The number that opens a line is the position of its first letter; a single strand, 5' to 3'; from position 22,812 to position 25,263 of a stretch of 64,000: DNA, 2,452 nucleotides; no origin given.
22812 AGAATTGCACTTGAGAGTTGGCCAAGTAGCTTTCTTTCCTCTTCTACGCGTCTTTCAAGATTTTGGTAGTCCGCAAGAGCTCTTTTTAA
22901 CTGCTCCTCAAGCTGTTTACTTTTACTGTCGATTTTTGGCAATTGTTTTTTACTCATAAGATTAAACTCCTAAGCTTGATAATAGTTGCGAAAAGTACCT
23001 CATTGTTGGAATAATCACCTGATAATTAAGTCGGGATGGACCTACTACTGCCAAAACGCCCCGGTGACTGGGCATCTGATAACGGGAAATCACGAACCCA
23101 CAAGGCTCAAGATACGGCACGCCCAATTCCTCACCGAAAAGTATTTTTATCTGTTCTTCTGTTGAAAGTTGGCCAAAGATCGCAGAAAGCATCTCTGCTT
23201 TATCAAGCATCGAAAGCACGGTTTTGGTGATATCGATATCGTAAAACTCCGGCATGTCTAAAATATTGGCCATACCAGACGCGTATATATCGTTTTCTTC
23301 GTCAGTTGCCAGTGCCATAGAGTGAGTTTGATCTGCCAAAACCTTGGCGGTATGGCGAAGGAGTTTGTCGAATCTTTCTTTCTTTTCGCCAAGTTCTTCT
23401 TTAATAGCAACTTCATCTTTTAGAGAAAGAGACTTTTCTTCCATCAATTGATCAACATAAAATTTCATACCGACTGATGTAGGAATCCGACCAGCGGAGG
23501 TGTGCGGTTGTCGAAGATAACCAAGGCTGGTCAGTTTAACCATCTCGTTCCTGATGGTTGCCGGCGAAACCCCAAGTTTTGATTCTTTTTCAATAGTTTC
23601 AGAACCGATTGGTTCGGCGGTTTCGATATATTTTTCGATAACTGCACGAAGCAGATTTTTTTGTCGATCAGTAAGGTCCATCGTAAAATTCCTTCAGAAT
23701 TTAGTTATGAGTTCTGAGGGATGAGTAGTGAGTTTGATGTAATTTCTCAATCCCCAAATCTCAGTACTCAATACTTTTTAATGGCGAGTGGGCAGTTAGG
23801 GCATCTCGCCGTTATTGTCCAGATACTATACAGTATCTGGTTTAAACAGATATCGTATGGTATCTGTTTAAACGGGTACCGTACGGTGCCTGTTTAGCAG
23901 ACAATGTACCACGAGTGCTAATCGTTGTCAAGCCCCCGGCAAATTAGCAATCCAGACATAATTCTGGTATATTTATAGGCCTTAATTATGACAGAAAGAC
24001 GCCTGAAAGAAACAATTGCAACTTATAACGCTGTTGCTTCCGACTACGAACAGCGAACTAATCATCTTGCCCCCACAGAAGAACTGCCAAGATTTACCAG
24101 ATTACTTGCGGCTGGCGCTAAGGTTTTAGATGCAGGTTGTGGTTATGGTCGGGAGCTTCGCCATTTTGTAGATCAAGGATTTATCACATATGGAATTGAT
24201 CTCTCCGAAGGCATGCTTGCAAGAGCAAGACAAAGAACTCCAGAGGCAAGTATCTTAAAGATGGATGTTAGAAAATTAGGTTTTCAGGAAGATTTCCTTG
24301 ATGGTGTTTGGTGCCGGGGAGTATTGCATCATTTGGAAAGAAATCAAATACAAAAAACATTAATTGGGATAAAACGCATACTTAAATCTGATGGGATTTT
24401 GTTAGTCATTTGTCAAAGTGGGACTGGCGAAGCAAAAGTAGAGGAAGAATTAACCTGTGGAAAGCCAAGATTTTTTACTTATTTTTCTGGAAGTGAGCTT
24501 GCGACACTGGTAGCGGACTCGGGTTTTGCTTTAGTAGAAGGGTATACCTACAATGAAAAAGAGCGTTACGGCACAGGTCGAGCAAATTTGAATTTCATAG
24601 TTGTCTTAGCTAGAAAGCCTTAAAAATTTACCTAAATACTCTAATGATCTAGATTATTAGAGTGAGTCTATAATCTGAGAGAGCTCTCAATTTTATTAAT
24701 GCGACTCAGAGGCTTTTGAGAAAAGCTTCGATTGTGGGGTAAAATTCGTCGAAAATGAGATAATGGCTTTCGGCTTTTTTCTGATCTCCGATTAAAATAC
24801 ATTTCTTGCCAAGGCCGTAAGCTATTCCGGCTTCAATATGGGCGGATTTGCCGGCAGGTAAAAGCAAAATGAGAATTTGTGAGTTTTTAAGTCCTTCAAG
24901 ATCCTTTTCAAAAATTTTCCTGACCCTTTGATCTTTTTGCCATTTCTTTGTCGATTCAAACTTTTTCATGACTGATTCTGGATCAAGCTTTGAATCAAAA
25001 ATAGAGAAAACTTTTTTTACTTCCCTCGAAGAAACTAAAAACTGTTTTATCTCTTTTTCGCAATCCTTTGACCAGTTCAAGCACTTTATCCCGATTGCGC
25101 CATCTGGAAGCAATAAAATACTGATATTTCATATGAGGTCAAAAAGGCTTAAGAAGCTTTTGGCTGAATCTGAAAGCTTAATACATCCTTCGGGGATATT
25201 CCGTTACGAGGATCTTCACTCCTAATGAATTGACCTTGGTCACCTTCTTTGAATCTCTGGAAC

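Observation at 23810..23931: hrcA promoter with a CIRCE-like operator, plus a leader of tandem palindromic units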

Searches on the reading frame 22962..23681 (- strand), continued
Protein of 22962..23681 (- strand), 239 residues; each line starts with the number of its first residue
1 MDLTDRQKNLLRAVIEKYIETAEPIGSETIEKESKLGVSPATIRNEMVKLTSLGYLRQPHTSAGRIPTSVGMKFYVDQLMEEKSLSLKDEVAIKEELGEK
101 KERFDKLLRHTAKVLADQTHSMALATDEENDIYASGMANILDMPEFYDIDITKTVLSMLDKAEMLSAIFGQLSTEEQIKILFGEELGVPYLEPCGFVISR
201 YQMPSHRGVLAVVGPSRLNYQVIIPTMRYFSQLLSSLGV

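Call 67: predict_structure(alignment_id=A1)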
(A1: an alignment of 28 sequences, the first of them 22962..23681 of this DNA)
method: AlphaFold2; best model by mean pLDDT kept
length: 239 residues; sequences in the alignment: 28
mean_pLDDT: 55.6   pTM: 0.40
mean pLDDT of the five models: 55.6, 55.2, 53.6, 51.6, 48.8
residues with pLDDT >= 90: 0; 70-90: 30; 50-70: 123; < 50: 86
segments of 3 or more residues with pLDDT < 50: 58-87, 96-102, 138-159, 178-194, 216-218
pLDDT, mean of each block of 10 residues (from residue 1): 70 68 62 68 73 55 36 33 44 51 62 67 67 56 42 48 52 49 37 52 66 54 62 58
secondary structure, 60 per line:
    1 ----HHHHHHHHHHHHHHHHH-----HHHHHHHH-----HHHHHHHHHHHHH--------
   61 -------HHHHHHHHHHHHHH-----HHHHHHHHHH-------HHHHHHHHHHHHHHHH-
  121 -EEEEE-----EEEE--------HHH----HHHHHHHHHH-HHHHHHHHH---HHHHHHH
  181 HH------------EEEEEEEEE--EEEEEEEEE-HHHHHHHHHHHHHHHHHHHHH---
elements in order: H5-21 H27-34 H40-52 H68-81 H87-96 H104-119 E122-126 E132-135 H151-160 H162-170 H174-182 E195-203 E206-214 H216-236
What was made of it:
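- On HrcA repressor family: The AF2 model was too poor (pLDDT 55.6) to say which segment is missing (call 67).
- Tried and rejected: With pLDDT 55.6 it was not usable, so no fold search was run (call 67).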

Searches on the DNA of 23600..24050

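Call 22: search_rna_families(source=window, start=23600, end=24050, threshold=evalue, max_evalue=10)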
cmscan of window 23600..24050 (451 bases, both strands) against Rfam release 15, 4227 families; matches with E-value up to 10: 6.
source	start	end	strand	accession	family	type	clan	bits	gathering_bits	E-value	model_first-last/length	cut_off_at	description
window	23698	23775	-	RF03980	mir-2012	Gene; miRNA;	-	16.7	90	2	1-84/84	no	mir-2012 microRNA precursor family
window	23826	23886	+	RF03370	mir-2566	Gene; miRNA;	-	15.5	86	6.7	1-83/83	no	mir-2566 microRNA precursor family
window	23841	23872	+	RF03652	mir-2329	Gene; miRNA;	-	15.4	90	4.4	1-66/66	no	mir-2329 microRNA precursor family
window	23706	23719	+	RF01126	sR41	Gene; snRNA; snoRNA; CD-box;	-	11.7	54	2.7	40-53/53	no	Small nucleolar RNA sR41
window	23700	23765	+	RF01123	sR35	Gene; snRNA; snoRNA; CD-box;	-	10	60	7.7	1-57/57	no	Small nucleolar RNA sR35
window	23884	24033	-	RF02091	DAOA-AS1_2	Gene; lncRNA;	-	9.2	43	5.6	57-205/205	no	DAOA antisense RNA 1 conserved region 2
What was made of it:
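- On RNA thermometer (ROSE, fourU and similar): At E up to 10 over 23600-24050, only chance miRNA and snoRNA hits appear (call 22).
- Tried and rejected: At E up to 10 over the region, only chance hits appeared (call 22).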

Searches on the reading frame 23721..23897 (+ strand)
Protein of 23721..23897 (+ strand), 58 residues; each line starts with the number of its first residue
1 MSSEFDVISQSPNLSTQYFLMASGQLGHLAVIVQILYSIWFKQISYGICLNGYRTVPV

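Call 63: search_protein_families(library=pfam, proteins=[window:23721-23897:+], max_evalue=1)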
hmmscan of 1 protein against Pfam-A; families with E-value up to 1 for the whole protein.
window:23721-23897:+ (58 aa): 0 families
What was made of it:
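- The 58-aa ORF on this strand has no family match (call 63).
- Tried and rejected: No Pfam match (call 63).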

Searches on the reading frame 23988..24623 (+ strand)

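Call 10: search_protein_families(library=pfam, proteins=[window:23988-24623:+])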
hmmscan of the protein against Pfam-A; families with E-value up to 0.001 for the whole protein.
window:23988-24623:+ (211 aa): 8 families
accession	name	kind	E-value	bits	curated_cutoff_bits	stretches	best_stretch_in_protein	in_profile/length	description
PF08241.18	Methyltransf_11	-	2.9e-21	76.4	21.2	1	47-140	1-95/95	Methyltransferase domain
PF13649.12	Methyltransf_25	-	2.4e-19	70.3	27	1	46-136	1-97/97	Methyltransferase domain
PF13489.12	Methyltransf_23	-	8.4e-16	58.6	27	1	30-184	10-163/164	Methyltransferase domain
PF08242.18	Methyltransf_12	-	2.1e-14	54.4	30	1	47-138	1-98/98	Methyltransferase domain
PF13847.12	Methyltransf_31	-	5.8e-10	39.5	27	1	42-141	3-110/145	Methyltransferase domain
PF02353.26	CMAS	-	5.8e-08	32.8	27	1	40-150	60-174/273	Mycolic acid cyclopropane synthetase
PF07021.18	MetW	-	0.00036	20.7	21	1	37-87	8-59/193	Methionine biosynthesis protein MetW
PF03848.20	TehB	-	0.00059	19.8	20.4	1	43-174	31-159/193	Tellurite resistance protein TehB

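Call 11: search_protein_families(library=ncbifam, proteins=[window:23988-24623:+])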
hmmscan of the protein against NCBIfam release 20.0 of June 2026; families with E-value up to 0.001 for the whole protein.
window:23988-24623:+ (211 aa): 25 families
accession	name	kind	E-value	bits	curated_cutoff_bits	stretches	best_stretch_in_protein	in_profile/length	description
NF045667.1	MTase_DVU1556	equivalog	1.1e-19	70.7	155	1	30-182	11-162/213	DVU_1556 family methyltransferase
NF043040.1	corrin_prot_MT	hypoth_equivalog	3.9e-13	49.3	180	1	41-141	40-148/216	corrinoid protein-associated methyltransferase CpaM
NF007610.0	PRK10258.1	equivalog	1.1e-11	44.6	342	1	12-138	12-136/251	malonyl-ACP O-methyltransferase BioC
TIGR02072.1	BioC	equivalog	4.9e-11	42.9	184.95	1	42-184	34-175/244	malonyl-ACP O-methyltransferase BioC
TIGR02021.1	BchM-ChlM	equivalog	1.2e-10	41.2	158.9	1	40-129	52-144/218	magnesium protoporphyrin IX methyltransferase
NF001241.0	PRK00216.1-2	equivalog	2.2e-08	34.1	327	1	40-144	49-150/231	demethylmenaquinone methyltransferase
NF041820.1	daptide_MTase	equivalog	4.8e-08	32.8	175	1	32-150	28-152/243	daptide-type RiPP biosynthesis methyltransferase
NF040539.1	AST_met_ArsM_2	exception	9.5e-08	32.2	240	1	13-139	22-162/262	putative arsinothricin biosynthesis methyltransferase ArsM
NF008686.0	PRK11705.1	equivalog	1.1e-07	31.3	400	1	40-141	165-266/383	cyclopropane fatty acyl phospholipid synthase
NF008992.0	PRK12335.1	equivalog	6.3e-07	28.8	303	1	23-184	104-258/289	SAM-dependent methyltransferase TehB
NF008405.0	PRK11207.1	equivalog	1e-06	28.3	218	1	41-153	29-145/198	tellurite resistance methyltransferase TehB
NF001244.0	PRK00216.1-5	equivalog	3.6e-06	26.5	216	1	42-140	48-153/236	bifunctional demethylmenaquinone methyltransferase/2-methoxy-6-polyprenyl-1,4-benzoquinol methylase UbiE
TIGR01934.1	MenG_MenH_UbiE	subfamily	5.6e-06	25.8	158.35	1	42-142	39-143/223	ubiquinone/menaquinone biosynthesis methyltransferase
NF041537.1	ArsM_AhpD_UU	exception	6.9e-06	25.1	510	1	40-148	74-188/345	arsenite methyltransferase/AhpD domain selenoprotein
NF041536.1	ArsM_DUF2284_UU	exception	1e-05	24.1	575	1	41-151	75-191/459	arsenite methyltransferase/DUF2284 domain selenoprotein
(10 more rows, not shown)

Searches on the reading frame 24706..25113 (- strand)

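Call 10: search_protein_families(library=pfam, proteins=[window:24706-25113:-])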
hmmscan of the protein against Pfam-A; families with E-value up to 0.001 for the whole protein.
window:24706-25113:- (135 aa): 2 families
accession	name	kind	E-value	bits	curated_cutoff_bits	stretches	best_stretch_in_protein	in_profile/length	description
PF05014.21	Nuc_deoxyrib_tr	-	9.8e-05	22.9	28.8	1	56-112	42-100/117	Nucleoside 2-deoxyribosyltransferase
PF15891.11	Nuc_deoxyri_tr2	-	0.0002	22.1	30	1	56-109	46-102/105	Nucleoside 2-deoxyribosyltransferase like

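Call 11: search_protein_families(library=ncbifam, proteins=[window:24706-25113:-])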
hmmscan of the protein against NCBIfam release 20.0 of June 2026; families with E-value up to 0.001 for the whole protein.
window:24706-25113:- (135 aa): 0 families
